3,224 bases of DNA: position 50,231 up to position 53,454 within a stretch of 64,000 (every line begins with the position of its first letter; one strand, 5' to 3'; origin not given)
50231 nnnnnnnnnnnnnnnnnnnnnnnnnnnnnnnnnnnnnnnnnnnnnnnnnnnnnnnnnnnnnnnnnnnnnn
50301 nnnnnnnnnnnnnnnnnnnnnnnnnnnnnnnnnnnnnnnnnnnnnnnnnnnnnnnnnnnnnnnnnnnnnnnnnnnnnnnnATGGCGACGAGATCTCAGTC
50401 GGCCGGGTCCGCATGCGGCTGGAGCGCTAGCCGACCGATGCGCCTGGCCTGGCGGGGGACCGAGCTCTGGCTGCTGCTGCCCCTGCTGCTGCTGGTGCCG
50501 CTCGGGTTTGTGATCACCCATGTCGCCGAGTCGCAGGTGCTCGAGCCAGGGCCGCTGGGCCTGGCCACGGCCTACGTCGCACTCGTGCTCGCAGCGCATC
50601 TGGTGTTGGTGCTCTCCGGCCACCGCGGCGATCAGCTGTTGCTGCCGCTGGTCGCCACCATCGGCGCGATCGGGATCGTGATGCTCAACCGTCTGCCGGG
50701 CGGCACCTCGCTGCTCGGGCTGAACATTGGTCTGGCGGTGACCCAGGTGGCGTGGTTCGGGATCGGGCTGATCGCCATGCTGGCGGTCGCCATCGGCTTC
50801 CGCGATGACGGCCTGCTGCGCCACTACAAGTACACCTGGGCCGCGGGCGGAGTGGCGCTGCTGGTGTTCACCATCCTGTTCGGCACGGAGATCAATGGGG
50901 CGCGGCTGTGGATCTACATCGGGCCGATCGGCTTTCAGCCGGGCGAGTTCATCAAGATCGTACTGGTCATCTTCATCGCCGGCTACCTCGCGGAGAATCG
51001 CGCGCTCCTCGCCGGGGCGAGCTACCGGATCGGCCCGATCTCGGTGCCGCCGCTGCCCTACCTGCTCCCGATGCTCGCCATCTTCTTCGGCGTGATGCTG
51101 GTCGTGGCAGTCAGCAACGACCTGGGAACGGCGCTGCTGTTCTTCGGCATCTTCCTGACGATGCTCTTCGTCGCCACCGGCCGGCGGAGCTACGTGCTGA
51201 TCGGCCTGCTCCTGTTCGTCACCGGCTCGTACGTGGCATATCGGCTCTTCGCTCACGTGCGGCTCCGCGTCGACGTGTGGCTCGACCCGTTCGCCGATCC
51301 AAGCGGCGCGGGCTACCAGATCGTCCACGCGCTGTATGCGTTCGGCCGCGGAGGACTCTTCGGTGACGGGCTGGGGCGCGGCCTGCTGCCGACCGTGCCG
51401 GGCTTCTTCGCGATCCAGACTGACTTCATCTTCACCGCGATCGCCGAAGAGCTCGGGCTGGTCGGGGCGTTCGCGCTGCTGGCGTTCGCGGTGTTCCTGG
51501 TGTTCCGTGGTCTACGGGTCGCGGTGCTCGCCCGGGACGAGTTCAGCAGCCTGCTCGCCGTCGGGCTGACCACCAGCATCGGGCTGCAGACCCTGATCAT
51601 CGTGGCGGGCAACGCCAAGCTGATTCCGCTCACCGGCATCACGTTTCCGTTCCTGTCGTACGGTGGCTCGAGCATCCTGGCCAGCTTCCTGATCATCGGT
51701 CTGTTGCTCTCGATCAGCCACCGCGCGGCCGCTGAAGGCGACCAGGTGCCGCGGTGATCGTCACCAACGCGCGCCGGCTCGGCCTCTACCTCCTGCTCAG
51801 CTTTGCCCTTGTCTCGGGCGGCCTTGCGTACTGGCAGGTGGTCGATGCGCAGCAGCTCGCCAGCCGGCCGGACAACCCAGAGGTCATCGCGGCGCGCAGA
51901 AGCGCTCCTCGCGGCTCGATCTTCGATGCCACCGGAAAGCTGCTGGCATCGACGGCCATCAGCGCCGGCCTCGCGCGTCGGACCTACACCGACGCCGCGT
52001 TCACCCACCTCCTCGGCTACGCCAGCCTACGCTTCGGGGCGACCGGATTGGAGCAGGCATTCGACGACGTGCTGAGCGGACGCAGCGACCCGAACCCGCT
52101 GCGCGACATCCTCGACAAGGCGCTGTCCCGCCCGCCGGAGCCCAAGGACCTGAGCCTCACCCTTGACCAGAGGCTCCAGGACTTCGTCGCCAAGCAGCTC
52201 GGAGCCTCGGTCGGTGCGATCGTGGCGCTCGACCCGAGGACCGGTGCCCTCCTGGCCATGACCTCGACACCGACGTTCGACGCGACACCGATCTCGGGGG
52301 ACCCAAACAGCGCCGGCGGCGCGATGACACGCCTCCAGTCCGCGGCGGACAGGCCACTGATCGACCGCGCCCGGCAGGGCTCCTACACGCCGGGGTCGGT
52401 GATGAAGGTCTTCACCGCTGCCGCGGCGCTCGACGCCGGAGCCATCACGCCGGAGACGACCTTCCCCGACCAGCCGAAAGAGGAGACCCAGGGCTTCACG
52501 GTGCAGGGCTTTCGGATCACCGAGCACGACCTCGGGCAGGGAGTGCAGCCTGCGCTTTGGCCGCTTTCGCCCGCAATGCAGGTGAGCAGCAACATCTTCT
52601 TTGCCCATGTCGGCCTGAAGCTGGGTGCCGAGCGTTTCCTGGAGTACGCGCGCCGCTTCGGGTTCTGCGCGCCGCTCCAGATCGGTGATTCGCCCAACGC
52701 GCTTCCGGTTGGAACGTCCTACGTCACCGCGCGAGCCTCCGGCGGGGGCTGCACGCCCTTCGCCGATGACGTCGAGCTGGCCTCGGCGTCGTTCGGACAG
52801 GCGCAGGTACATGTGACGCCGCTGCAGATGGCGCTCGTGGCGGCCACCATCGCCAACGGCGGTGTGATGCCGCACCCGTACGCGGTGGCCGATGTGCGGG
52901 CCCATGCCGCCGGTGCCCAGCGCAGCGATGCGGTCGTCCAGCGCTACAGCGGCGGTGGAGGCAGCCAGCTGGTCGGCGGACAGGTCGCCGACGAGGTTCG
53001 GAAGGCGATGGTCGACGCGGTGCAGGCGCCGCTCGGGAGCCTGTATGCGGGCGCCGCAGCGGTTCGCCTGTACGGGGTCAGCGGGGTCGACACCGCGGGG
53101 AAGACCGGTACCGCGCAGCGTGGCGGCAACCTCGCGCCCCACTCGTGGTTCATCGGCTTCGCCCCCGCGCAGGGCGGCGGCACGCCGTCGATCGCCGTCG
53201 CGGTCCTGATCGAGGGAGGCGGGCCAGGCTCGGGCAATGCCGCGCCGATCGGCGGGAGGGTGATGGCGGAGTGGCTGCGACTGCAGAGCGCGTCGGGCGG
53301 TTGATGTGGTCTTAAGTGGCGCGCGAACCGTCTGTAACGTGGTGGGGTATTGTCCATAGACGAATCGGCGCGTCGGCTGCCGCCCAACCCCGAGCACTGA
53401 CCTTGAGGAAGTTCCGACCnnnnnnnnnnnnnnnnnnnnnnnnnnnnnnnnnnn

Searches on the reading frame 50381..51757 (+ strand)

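Call 3: search_protein_families(library=pfam, proteins=[window:50381-51757:+], max_evalue=0.01)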
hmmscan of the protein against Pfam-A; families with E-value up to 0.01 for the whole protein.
window:50381-51757:+ (458 aa): 1 family
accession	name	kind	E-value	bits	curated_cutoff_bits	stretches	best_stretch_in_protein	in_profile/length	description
PF01098.24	FTSW_RODA_SPOVE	-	2.2e-75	254.3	26.4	1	86-448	3-353/356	Cell cycle protein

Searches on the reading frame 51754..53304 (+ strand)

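Call 3: search_protein_families(library=pfam, proteins=[window:51754-53304:+], max_evalue=0.01)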
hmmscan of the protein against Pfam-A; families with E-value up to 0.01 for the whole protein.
window:51754-53304:+ (516 aa): 3 families
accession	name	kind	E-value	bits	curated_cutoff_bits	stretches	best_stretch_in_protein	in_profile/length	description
PF00905.27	Transpeptidase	-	1.6e-51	175.8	22.1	1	154-504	1-298/299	Penicillin binding protein transpeptidase domain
PF21922.1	PBP_dimer_2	-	5.3e-10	39.9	27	1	53-126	1-76/83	Penicillin binding protein A dimerisation domain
PF03717.20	PBP_dimer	-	0.0003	21.7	24.4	0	50-67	3-20/180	Penicillin-binding Protein dimerisation domain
